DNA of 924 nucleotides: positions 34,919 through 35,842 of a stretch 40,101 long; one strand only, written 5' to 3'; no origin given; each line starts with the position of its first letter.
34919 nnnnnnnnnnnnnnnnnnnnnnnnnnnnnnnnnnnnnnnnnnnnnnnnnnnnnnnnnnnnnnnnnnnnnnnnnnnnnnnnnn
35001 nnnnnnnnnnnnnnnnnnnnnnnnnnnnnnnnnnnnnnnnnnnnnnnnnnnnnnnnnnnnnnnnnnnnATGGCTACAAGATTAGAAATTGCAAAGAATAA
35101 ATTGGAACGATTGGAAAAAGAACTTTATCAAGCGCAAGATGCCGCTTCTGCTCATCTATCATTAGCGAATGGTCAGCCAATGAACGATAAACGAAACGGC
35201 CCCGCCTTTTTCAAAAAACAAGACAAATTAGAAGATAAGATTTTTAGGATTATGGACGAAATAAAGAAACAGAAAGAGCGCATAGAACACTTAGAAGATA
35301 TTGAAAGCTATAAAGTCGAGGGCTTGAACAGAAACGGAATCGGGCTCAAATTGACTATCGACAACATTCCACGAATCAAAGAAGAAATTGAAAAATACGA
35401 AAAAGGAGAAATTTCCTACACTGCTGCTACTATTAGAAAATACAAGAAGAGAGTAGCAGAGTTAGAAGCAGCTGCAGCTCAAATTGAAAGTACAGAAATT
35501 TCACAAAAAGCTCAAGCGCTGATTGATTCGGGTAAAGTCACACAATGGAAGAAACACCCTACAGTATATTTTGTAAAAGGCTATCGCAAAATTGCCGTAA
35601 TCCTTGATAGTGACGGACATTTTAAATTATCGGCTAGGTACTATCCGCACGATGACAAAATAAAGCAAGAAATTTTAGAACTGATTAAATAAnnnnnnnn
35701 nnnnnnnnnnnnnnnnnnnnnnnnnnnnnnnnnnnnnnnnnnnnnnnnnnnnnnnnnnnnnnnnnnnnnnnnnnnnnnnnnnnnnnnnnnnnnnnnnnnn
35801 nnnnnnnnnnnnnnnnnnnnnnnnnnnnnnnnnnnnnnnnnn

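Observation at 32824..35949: Opposite-strand, terminator-insulated accessory island with twin consensus promoters, a shared palindromic operator and an RHH gene: candidate self-repressed anti-defence/moron operon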

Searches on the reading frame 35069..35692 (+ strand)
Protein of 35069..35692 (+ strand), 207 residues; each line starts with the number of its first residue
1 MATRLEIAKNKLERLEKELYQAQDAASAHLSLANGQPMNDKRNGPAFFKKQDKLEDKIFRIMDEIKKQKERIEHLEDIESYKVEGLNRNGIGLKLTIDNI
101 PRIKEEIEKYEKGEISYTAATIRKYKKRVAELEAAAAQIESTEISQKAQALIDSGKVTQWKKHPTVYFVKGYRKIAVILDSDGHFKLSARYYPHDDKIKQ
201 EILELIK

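Call 6: search_protein_families(library=pfam, max_evalue=0.1, proteins=[window:35069-35692:+])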
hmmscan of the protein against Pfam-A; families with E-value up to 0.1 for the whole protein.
window:35069-35692:+ (207 aa): 3 families
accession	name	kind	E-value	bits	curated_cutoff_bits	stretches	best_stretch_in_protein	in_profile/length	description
PF08702.15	Fib_alpha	-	0.0035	18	29.9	1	3-79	35-111/143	Fibrinogen alpha/beta chain family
PF13935.11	Ead_Ea22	-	0.0086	17.1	27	1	60-133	71-139/139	Ead/Ea22-like protein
PF09787.14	Golgin_A5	-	0.06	13.3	31.7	0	92-150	108-166/305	Golgin subfamily A member 5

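Call 7: search_protein_families(library=phrogs, max_evalue=0.01, proteins=[window:35069-35692:+])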
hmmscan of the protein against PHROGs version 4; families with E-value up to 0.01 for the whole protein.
window:35069-35692:+ (207 aa): 0 families

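Call 45: search_solved_structures(query=window:35069-35689:+, max_evalue=1)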
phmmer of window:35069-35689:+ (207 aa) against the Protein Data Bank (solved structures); distinct sequences matched with E-value up to 1: 0.

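Call 49: find_homologous_proteins(query=window:35069-35689:+)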
Query window:35069-35689:+ (207 aa): 127 proteins with E <= 0.001 among 647 candidates; the best 120 are listed.
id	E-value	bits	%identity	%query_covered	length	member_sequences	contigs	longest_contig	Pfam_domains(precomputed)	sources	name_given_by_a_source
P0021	4.2e-121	420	96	100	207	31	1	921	-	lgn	-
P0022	3.9e-82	293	96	70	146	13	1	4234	-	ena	-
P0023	8.8e-64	233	61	99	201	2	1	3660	-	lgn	-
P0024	1.0e-62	229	61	92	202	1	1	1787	-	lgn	-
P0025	4.3e-59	218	56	99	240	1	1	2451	-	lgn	-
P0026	4.9e-54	201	50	100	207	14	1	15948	-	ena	-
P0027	2.0e-51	193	53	91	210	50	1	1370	-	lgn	-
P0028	3.7e-51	192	53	91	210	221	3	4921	-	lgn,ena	-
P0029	4.4e-51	191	51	98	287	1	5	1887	-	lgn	-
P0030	3.7e-50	188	51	98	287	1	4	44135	-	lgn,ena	-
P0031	4.7e-50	188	52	97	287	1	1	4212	-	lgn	-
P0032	6.9e-50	188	50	98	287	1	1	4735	-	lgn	-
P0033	7.3e-50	187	53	91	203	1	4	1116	-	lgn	-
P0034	7.8e-50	187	49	98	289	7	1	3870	-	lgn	-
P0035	1.0e-49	187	50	98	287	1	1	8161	-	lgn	-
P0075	1.2e-47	180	50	99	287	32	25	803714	-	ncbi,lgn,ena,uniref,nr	ncbi:hypothetical protein [Ligilactobacillus salivarius]|uniref:hypothetical protein n=1 Tax=Ligilac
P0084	2.1e-47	179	48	99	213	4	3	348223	-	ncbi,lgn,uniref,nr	ncbi:hypothetical protein ACTFR8_22390 [Bacillus cereus group sp. MYBK15-3]|uniref:hypothetical prot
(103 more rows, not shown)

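Call 50: find_encoding_contigs(protein=P0075, flank=6000, max_places=3)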
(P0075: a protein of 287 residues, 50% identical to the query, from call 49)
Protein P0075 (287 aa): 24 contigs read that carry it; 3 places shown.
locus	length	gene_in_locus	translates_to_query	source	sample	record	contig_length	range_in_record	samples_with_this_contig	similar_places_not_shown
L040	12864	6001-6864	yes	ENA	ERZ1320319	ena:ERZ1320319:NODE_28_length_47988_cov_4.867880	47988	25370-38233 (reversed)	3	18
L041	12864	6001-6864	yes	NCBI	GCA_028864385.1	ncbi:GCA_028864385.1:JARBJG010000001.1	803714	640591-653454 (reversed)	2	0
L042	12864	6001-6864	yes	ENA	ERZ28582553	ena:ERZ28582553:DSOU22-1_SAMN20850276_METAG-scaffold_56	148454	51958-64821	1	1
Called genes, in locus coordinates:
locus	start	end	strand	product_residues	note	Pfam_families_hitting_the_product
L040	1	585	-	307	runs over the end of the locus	PF02096:60KD_IMP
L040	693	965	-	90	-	PF00708:Acylphosphatase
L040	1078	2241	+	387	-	PF01154:HMG_CoA_synt_N, PF00195:Chal_sti_synt_N (weak), PF08545:ACP_syn_III (weak), PF08540:HMG_CoA_synt_C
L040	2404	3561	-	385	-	PF14657:Arm-DNA-bind_4, PF14659:Phage_int_SAM_3, PF22022:Phage_int_M (weak), PF00589:Phage_integrase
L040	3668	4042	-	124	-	PF10711:DUF2513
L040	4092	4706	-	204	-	-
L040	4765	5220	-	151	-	-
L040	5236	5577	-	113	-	PF13560:HTH_31 (weak), PF12844:HTH_19, PF01381:HTH_3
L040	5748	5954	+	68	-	PF13560:HTH_31 (weak), PF01381:HTH_3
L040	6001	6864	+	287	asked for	-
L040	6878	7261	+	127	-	-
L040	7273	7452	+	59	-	-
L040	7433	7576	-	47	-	-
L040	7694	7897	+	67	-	PF12844:HTH_19, PF01381:HTH_3, PF13443:HTH_26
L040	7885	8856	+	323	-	PF08346:AntA, PF03374:ANT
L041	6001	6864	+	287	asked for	-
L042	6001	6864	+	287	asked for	-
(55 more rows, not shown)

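Call 51: find_encoding_contigs(protein=P0084, flank=6000, max_places=3)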
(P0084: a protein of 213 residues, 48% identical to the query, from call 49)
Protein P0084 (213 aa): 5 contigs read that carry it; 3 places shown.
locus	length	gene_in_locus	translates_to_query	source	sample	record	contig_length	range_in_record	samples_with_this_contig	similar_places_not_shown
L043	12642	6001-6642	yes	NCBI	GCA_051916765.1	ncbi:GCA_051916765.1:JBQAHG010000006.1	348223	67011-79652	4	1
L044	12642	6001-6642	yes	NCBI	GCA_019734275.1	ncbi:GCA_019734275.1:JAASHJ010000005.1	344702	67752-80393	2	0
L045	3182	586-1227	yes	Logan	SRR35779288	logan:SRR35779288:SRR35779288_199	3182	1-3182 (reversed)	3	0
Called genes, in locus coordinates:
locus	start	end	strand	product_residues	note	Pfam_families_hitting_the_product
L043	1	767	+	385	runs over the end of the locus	-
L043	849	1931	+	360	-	PF00899:ThiF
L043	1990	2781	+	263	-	-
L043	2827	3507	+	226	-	-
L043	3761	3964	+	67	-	-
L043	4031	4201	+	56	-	-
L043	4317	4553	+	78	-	-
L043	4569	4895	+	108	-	-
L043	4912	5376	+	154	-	-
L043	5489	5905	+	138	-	-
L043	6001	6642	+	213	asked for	-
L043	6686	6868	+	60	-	-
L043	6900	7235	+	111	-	-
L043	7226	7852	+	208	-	PF04203:Sortase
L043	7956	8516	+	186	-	-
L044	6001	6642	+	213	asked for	-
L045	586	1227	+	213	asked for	-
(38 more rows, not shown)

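Call 60: predict_structure(alignment_id=A4)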
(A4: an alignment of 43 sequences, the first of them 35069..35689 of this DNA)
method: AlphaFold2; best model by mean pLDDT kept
length: 207 residues; sequences in the alignment: 43
mean_pLDDT: 92.3   pTM: 0.72
mean pLDDT of the five models: 92.3, 92.2, 91.8, 91.7, 91.4
residues with pLDDT >= 90: 165; 70-90: 36; 50-70: 6; < 50: 0
segments of 3 or more residues with pLDDT < 50: none
pLDDT, mean of each block of 10 residues (from residue 1): 91 98 94 74 84 96 98 96 91 93 95 91 96 90 90 94 94 94 92 94 92
secondary structure, 60 per line:
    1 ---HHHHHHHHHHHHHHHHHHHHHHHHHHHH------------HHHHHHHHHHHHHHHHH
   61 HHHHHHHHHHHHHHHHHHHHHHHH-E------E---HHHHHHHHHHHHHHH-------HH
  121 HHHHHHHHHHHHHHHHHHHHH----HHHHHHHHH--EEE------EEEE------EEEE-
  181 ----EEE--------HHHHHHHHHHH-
elements in order: H4-31 H44-84 H97-111 H119-141 H146-154 E157-159 E166-169 E176-179 E185-187 H196-206

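Call 62: fold_search(model_id=the predicted structure, library=pdb)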
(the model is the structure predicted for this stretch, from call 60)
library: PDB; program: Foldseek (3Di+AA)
matches with E <= 10: 108; with E <= 0.001: 0
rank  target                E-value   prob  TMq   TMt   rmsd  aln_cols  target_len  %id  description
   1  3pe0_B                7.4e-01  0.12  0.24  0.19  20.6       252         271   13  Structure of the central region of the plakin domain of plectin (released 2011-02-02)
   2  3rx6                  1.1e+00  0.47  0.34  0.37  12.1       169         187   11  Crystal structure of Polarity Suppression protein from Enterobacteria phage P4 (released 2012-07-25)
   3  6koo_D                1.4e+00  0.14  0.28  0.06  20.0       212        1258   17  Mycobacterium tuberculosis initial transcription complex comprising sigma H and 5'-OH RNA of 7 nt (released 2020-03-11)
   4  8eos_D                1.5e+00  0.25  0.27  0.06  13.9       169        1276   18  M. tuberculosis RNAP elongation complex with NusG and CMPCPP (released 2023-02-01)
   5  6e2q_D                1.5e+00  0.21  0.16  0.08   8.6        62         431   16  Structure of human JAK2 FERM/SH2 in complex with Erythropoietin Receptor (released 2018-08-08)
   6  6n9h                  1.6e+00  0.38  0.20  0.41   5.0        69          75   22  De novo designed homo-trimeric amantadine-binding protein (released 2019-12-18)
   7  6naf                  1.7e+00  0.38  0.20  0.42   4.9        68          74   22  De novo designed homo-trimeric amantadine-binding protein (released 2019-12-18)
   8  5j0h_A                1.8e+00  0.41  0.20  0.45   4.9        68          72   22  De novo design of protein homo-oligomers with modular hydrogen bond network-mediated specificity (released 2016-05-25)
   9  9e7v_D                1.8e+00  0.11  0.27  0.06  19.7       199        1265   20  Off-pathway Mycobacterium tuberculosis transcription initiation promoter complex (RNA Polymerase with Sigma-A, CarD, a (released 2025-10-01)
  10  6jcx_D                1.9e+00  0.18  0.27  0.06  13.9       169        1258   18  Mycobacterium tuberculosis transcription initiation complex with ECF sigma factor sigma H and 6nt RNA (released 2019-05-29)
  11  8ej3_D                1.9e+00  0.18  0.27  0.06  13.9       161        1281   16  M. tuberculosis RNAP pause escaped complex with Bacillus subtilis NusG and GMPCPP (released 2023-02-01)
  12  6ee8_D                2.2e+00  0.20  0.30  0.07   8.9       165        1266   17  Mycobacterium tuberculosis RNAP promoter unwinding intermediate complex with RbpA/CarD and AP3 promoter (released 2018-11-21)
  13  8e79_D                2.3e+00  0.13  0.24  0.05  13.8       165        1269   19  Mycobacterium tuberculosis RNAP paused elongation complex with Escherichia coli NusG transcription factor (released 2023-03-22)
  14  8cok_B                2.4e+00  0.85  0.34  0.66   3.1        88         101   20  Structural analysis of ING3 protein and its binding to histone H3 (released 2023-05-17)
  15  9fn1                  2.4e+00  0.23  0.34  0.44  26.4       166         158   17  360 A Loki CHMP4-7 rods (released 2025-04-16)
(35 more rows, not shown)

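Call 64: search_protein_families(library=ncbifam, max_evalue=0.01, proteins=[window:35069-35692:+])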
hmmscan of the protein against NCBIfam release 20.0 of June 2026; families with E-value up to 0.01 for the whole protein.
window:35069-35692:+ (207 aa): 0 families

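Call 66: fold_search(model_id=the predicted structure, library=viral)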
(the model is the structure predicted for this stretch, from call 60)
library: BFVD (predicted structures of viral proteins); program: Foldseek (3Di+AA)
matches with E <= 10: 215; with E <= 0.001: 1
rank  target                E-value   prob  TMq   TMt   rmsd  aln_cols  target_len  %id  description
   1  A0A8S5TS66            1.6e-12  1.00  0.68  0.63   4.9       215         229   32  Uncharacterized protein [Siphoviridae sp. cttG313]
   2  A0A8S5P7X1            6.1e-01  0.28  0.21  0.10  23.6       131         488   17  Nuclease [Herelleviridae sp. cttEB8]
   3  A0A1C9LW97            9.7e-01  0.99  0.36  0.81   1.5        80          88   14  (no name in the UniProt tables at hand)
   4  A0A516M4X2            1.0e+00  0.94  0.30  0.58   3.0        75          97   25  (no name in the UniProt tables at hand)
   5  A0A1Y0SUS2            1.1e+00  0.12  0.16  0.13  20.6       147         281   10  Uncharacterized protein [Pseudomonas phage Noxifer]
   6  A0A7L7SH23            1.2e+00  0.99  0.34  0.87   1.9        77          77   10  Uncharacterized protein [Proteus phage 3H10_20]
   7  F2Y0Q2                1.6e+00  0.18  0.32  0.32  14.1       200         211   20  (no name in the UniProt tables at hand)
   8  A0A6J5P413            1.8e+00  0.90  0.33  0.13   3.7        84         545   23  NrS-1 polymerase-like helicase domain-containing protein [uncultured Caudovirales phage]
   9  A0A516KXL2            1.8e+00  0.12  0.27  0.09  20.6       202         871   15  (no name in the UniProt tables at hand)
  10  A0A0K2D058            1.9e+00  0.44  0.32  0.44   9.7       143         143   17  Uncharacterized protein [Bacillus phage TsarBomba]
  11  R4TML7                1.9e+00  0.20  0.30  0.26  19.6       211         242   10  Tail assembly chaperone [Haloarcula californiae tailed virus 1]
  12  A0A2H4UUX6            1.9e+00  0.08  0.24  0.10  18.7       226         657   13  Cas12f1-like TNB domain-containing protein [Bodo saltans virus]
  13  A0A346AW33            2.3e+00  0.08  0.21  0.15  15.5       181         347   14  (no name in the UniProt tables at hand)
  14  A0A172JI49            2.4e+00  0.13  0.33  0.30  26.3       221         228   15  Uncharacterized protein [Bacillus phage AR9]
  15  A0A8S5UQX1            2.4e+00  0.04  0.17  0.06  28.8       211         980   14  Secretion activator protein, putative, Secretion activator, Porphyromonas gingivalis.3A [Podoviridae sp. ctQyH19]
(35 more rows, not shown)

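Call 88: search_solved_structures(query=A4, max_evalue=1)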
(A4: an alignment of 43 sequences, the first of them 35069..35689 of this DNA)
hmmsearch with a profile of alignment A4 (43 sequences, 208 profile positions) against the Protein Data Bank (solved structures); distinct sequences matched with E-value up to 1: 10.
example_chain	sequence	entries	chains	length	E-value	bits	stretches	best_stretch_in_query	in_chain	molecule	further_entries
9hvw_D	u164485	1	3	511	0.066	15.9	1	41-102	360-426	Fusion glycoprotein F1,Probable N-acetylmuramidase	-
5hx7_A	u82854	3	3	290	0.076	15.7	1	46-154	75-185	Manganese-binding lipoprotein MntA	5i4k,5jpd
3zk9_A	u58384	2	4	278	0.091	15.5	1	44-154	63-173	MANGANESE ABC TRANSPORTER SUBSTRATE-BINDING LIPOPROTEIN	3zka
3zk7_A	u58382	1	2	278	0.091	15.5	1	44-154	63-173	MANGANESE ABC TRANSPORTER SUBSTRATE-BINDING LIPOPROTEIN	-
3zk8_A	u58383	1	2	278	0.12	15.1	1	44-154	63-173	MANGANESE ABC TRANSPORTER SUBSTRATE-BINDING LIPOPROTEIN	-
1psz_A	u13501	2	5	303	0.14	14.9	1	44-154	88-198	PROTEIN (SURFACE ANTIGEN PSAA) | MANGANESE ABC TRANSPORTER SUBSTRATE-BINDING LIPOPROTEIN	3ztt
4uto_A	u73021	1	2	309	0.14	14.8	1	44-154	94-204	MANGANESE ABC TRANSPORTER SUBSTRATE-BINDING LIPOPROTEIN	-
4utp_A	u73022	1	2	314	0.18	14.5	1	44-154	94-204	MANGANESE ABC TRANSPORTER SUBSTRATE-BINDING LIPOPROTEIN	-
4wvm_A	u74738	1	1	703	0.59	12.8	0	48-160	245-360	Stonustoxin subunit alpha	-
2k5v_A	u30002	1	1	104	0.74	12.5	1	81-112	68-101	Replication protein A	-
